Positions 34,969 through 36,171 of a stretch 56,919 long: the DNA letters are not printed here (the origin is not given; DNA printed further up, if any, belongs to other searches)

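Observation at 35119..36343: Unknown 300-aa low-GC cargo gene sits where the integrase should be in a P4/PICI-like island, flanked by iteron-like repeats and a tRNA 3' fragment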

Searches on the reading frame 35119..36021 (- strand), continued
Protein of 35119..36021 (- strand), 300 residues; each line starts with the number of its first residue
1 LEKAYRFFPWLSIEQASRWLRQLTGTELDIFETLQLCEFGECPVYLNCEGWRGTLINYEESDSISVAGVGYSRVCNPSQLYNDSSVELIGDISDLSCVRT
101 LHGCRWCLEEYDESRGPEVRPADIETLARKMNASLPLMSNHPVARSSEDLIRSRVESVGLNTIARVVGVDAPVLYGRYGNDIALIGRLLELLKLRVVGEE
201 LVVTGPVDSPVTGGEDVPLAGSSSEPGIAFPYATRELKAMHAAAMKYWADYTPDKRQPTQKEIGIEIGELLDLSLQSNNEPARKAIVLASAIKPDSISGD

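Call 53: fold_search(model_id=the predicted structure, library=viral)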
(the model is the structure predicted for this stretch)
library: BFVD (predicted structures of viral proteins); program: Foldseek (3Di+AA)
matches with E <= 10: 267; with E <= 0.001: 0
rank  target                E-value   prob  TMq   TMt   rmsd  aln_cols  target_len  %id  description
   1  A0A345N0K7            6.2e-02  0.23  0.16  0.21  26.4       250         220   14  (no name in the UniProt tables at hand)
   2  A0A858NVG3            1.2e-01  0.16  0.11  0.16  31.4       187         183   13  (no name in the UniProt tables at hand)
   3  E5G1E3                1.3e-01  0.12  0.10  0.15  18.8       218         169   10  p32 protein (Fragment) [African swine fever virus]
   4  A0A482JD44            1.4e-01  0.07  0.10  0.10  22.5       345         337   11  (no name in the UniProt tables at hand)
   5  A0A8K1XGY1            2.2e-01  0.04  0.09  0.04  29.0       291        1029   11  (no name in the UniProt tables at hand)
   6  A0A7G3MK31            2.6e-01  0.12  0.09  0.17  12.4       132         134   10  (no name in the UniProt tables at hand)
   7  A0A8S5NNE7            2.6e-01  0.11  0.10  0.15  22.6       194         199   10  Uncharacterized protein [Myoviridae sp. ctagO6]
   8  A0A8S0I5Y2            2.6e-01  0.08  0.12  0.14  19.9       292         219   13  (no name in the UniProt tables at hand)
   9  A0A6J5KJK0            2.7e-01  0.20  0.17  0.23  17.9       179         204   14  Uncharacterized protein [uncultured Caudovirales phage]
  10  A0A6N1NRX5            2.9e-01  0.72  0.15  0.26   8.2        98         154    8  Putative ORFan [Tupanvirus deep ocean]
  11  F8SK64                3.0e-01  0.13  0.14  0.23  12.8       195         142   14  Uncharacterized protein 196 [Pseudomonas phage PhiPA3]
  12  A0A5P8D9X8            3.4e-01  0.54  0.15  0.41  10.9        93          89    9  Uncharacterized protein [Gordonia phage CherryonLim]
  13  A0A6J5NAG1            3.4e-01  0.06  0.12  0.13  22.8       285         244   10  BRO N-terminal domain containing protein [uncultured Caudovirales phage]
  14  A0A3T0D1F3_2          3.4e-01  0.04  0.12  0.05  25.2       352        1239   12  (no name in the UniProt tables at hand)
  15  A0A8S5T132            5.5e-01  0.05  0.09  0.05  26.5       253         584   10  Uncharacterized protein [Myoviridae sp. ctWb16]
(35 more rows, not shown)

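Call 54: fold_search(model_id=the predicted structure, library=pdb)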
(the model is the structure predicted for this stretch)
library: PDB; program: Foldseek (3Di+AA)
matches with E <= 10: 432; with E <= 0.001: 0
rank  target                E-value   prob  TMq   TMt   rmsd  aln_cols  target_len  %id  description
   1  7cz3_B                1.6e-01  0.09  0.09  0.14  14.8       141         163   11  Crystal strcuture of Acyl-CoA thioesterase from Bacillus cereus ATCC 14579 (released 2021-01-13)
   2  5szv_C                1.9e-01  0.14  0.10  0.17  11.3       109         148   14  Novel Structural Insights into GDP-Mediated Regulation of Acyl-CoA Thioesterases (released 2016-09-14)
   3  4ien_A                2.0e-01  0.13  0.10  0.16  13.1       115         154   13  Crystal Structure of Acyl-CoA Hydrolase from Neisseria meningitidis FAM18 (released 2013-01-16)
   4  5t02_E                2.6e-01  0.11  0.10  0.16  11.7       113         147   12  Structural characterisation of mutant Asp39Ala of thioesterase (NmACH) from Neisseria meningitidis (released 2016-09-07)
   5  1vpm_C                2.9e-01  0.13  0.10  0.16  10.3        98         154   13  Crystal structure of Acyl-CoA hydrolase (NP_241664.1) from Bacillus halodurans at 1.66 A resolution (released 2004-12-14)
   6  5t02_F                2.9e-01  0.10  0.10  0.18  11.6       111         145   14  Structural characterisation of mutant Asp39Ala of thioesterase (NmACH) from Neisseria meningitidis (released 2016-09-07)
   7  5t02_A                2.9e-01  0.08  0.10  0.16  12.9       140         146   11  Structural characterisation of mutant Asp39Ala of thioesterase (NmACH) from Neisseria meningitidis (released 2016-09-07)
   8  7cz3_E                2.9e-01  0.08  0.09  0.15  14.2       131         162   14  Crystal strcuture of Acyl-CoA thioesterase from Bacillus cereus ATCC 14579 (released 2021-01-13)
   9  5szu_A                3.3e-01  0.12  0.10  0.16  11.2       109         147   14  Novel Structural Insights into GDP-Mediated Regulation of Acyl-CoA Thioesterases (released 2016-09-14)
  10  5szv_A                3.6e-01  0.11  0.10  0.17  11.3       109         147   14  Novel Structural Insights into GDP-Mediated Regulation of Acyl-CoA Thioesterases (released 2016-09-14)
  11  5szy_C                4.1e-01  0.10  0.10  0.17  11.3       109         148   14  Novel Structural Insights into GDP-Mediated Regulation of Acyl-CoA Thioesterases (released 2016-09-14)
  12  1y7u_A                4.1e-01  0.05  0.08  0.12  15.4       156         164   12  Crystal Structure of Acyl-Coa hydrolase from Bacillus cereus (released 2005-01-25)
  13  5szy_B                4.3e-01  0.10  0.10  0.17  11.2       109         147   14  Novel Structural Insights into GDP-Mediated Regulation of Acyl-CoA Thioesterases (released 2016-09-14)
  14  3ryp_A                4.3e-01  0.08  0.11  0.15  13.4       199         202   13  Domain-domain flexibility leads to allostery within the camp receptor protein (CRP) (released 2012-05-02)
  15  5t02_B                4.5e-01  0.08  0.11  0.19  12.8       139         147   12  Structural characterisation of mutant Asp39Ala of thioesterase (NmACH) from Neisseria meningitidis (released 2016-09-07)
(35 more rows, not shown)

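Call 55: find_related_loci(query=A1, collection=viral_contigs, flank=8000)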
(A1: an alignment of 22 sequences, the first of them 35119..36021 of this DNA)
Query A1 (300 aa) in viral_contigs; peptide patterns used: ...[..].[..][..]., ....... (x = any residue, [..] = any of these).
22 stretches matched a pattern; 6 encode a relative of the query (tblastn E <= 1e-3); 6 distinct loci.
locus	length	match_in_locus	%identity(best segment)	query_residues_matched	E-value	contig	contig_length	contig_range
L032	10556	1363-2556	28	2-297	7e-28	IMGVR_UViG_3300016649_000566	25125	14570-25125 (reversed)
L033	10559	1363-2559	28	2-297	1e-26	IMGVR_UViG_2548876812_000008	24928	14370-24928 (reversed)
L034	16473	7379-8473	25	1-297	8e-22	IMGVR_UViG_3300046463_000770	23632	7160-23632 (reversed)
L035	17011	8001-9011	58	2-297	1e-21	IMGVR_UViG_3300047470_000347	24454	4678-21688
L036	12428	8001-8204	71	227-294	9e-21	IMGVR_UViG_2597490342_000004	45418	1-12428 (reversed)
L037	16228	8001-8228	49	222-297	1e-18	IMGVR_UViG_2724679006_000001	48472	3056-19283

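Call 56: find_related_loci(query=A1, collection=metagenome_contigs, flank=8000)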
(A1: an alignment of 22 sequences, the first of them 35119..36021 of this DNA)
Query A1 (300 aa) in metagenome_contigs; peptide patterns used: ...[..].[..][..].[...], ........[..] (x = any residue, [..] = any of these).
119 stretches matched a pattern; 14 encode a relative of the query (tblastn E <= 1e-3); 14 distinct loci.
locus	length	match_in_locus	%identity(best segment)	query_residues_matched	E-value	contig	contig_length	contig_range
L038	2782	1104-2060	30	1-297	4e-34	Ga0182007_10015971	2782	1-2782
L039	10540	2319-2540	62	227-300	8e-27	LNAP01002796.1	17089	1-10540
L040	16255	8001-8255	59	216-297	1e-26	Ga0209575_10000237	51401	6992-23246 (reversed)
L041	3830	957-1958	29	1-297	9e-27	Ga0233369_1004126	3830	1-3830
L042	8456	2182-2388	64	227-295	3e-25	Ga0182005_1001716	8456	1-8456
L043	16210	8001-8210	61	228-297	5e-24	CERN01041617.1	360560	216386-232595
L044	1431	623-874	51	209-297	5e-24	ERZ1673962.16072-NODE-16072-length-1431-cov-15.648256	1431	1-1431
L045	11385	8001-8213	56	227-297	2e-22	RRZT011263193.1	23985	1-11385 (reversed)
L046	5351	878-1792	28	1-297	8e-21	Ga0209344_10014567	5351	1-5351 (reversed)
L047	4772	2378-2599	51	222-295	8e-20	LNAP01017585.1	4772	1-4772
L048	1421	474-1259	26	1-297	4e-18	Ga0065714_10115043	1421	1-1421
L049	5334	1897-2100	49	228-295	2e-14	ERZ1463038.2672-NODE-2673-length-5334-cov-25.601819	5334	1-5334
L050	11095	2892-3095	49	228-295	4e-14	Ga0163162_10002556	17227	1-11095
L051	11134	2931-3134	47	228-295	6e-14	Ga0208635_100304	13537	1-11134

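Call 59: search_protein_families(library=pfam, alignment_id=A2, max_evalue=0.01)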
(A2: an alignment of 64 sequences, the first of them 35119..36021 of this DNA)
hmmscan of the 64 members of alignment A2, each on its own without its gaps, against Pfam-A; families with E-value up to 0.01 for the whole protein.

A. member 1, window:35119-36021:- (300 aa): 0 families

B. families by the number of members that match (of 64 scanned): 19 families
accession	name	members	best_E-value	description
PF05859.17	Mis12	1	0.00074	Mis12 protein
PF09686.15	Plasmid_RAQPRD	1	0.00096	Plasmid protein of unknown function (Plasmid_RAQPRD)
PF20537.3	DUF6752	1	0.0011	Domain of unknown function (DUF6752)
PF05262.16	Borrelia_P83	1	0.0014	Borrelia P83/100 protein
PF13411.12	MerR_1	1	0.0017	MerR HTH family regulatory protein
PF17045.10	CEP63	1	0.0023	Centrosomal protein of 63 kDa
PF14915.12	CCDC144C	1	0.0023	CCDC144C protein coiled-coil region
PF04108.17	ATG17_like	1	0.0032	Autophagy protein ATG17-like domain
PF11642.13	Blo-t-5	1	0.0048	Mite allergen Blo t 5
PF15611.11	EH_Signature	1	0.0053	EH_Signature domain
PF24627.1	PUMA_CC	1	0.0057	PUMA coiled-coil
PF12795.12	MscS_porin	1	0.0063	Mechanosensitive ion channel porin domain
PF05911.16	FPP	1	0.0069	Filament-like plant protein, long coiled-coil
PF12728.13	HTH_17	1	0.0082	Helix-turn-helix domain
PF19380.4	DUF5955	1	0.0084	Family of unknown function (DUF5955)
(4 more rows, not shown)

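Call 60: search_solved_structures(query=A2, max_evalue=10)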
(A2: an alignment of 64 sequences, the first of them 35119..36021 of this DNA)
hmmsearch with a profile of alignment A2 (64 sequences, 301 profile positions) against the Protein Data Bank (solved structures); distinct sequences matched with E-value up to 10: 55.
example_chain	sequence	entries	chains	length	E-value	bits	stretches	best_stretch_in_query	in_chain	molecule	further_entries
5xaf_E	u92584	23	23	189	2.9e-05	27.8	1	107-213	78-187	Stathmin-4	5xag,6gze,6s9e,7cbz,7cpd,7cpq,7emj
5z4p_E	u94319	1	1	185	4.8e-05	27.1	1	107-208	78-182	Stathmin-4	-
5xhc_E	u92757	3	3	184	0.00011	25.9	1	107-213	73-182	Stathmin-4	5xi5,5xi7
7l05_E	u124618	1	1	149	0.0017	22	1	114-216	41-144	Stathmin-4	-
9im5_E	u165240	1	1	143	0.0021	21.7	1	114-213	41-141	Stathmin-4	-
5jcb_E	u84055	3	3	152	0.0027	21.3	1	114-219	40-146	Stathmin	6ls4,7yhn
4yj2_E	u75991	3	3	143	0.0027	21.3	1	112-213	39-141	Stathmin-4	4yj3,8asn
4i4t_E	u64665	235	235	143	0.0031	21.2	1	114-213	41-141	Stathmin-4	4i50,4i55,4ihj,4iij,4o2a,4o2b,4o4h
5wlz_C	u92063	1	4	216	0.0032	21.1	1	95-186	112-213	DNA repair protein XRCC4,Myosin-7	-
9ixb_E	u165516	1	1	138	0.0035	21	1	114-210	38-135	Stathmin-4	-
8riw_E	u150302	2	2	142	0.0037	20.9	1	113-213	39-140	Stathmin-4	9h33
1sa0_E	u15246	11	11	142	0.0043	20.7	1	114-213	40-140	Stathmin 4 | RB3 STATHMIN-LIKE DOMAIN 4 | Stathmin-4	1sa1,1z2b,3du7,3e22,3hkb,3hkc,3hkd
5gon_E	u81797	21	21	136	0.0047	20.6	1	114-208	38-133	Stathmin-4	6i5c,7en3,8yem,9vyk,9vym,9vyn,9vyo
7e4p_E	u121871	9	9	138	0.0048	20.5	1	114-210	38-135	Stathmin-4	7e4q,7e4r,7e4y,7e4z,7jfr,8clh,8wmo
3ryc_E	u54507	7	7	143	0.0049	20.5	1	108-213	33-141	Stathmin-4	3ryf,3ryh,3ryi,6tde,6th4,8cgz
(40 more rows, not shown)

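Call 83: search_protein_families(library=phrogs, proteins=[P0005, P0025, P0054], max_evalue=0.1)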
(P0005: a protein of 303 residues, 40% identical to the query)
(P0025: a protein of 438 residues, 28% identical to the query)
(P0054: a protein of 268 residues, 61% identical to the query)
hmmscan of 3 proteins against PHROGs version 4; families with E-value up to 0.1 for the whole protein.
P0005 (303 aa): 1 family
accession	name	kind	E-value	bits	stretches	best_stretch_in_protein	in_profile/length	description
phrog_725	-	transcription regulation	0.00045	21.1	1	149-207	16-72/101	CII-like regulator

P0025 (438 aa): 1 family
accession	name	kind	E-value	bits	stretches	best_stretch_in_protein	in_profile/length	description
phrog_725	-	transcription regulation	0.0029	18.5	1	37-91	13-68/101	CII-like regulator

P0054 (268 aa): 0 families

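Call 87: search_protein_representatives(alignment_id=A2)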
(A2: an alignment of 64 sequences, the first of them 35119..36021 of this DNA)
Query: 64 sequences, 301 profile positions. Proteins with E-value up to 0.001 (for the whole library): 394; up to 1e-10: 218; up to 1e-30: 95. The best 150 are listed.
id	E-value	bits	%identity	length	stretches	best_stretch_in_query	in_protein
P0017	7.5e-113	394.3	-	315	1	2-299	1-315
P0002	1.4e-108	380.2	-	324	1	2-299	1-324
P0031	3.5e-100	352.7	-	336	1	2-299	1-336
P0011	4.5e-99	349.0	-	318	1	2-299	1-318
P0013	8.5e-93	328.4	-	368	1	1-299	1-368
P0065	9.9e-90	318.4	-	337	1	2-299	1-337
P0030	2.7e-84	300.5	-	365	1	2-299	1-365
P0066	1.2e-83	298.4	-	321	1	2-299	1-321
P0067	2.4e-83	297.4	-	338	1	2-298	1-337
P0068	5.6e-83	296.2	-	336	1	2-298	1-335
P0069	2.4e-81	290.8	-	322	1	2-298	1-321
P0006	4.5e-81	289.9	-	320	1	2-298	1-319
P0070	2.0e-78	281.3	-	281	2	171-299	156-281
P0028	2.5e-78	280.9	-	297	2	223-298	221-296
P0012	3.2e-76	274.0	-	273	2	190-298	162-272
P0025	1.2e-70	255.6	-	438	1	3-299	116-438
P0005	1.3e-70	255.5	-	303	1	2-298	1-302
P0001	2.0e-69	251.7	-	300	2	220-297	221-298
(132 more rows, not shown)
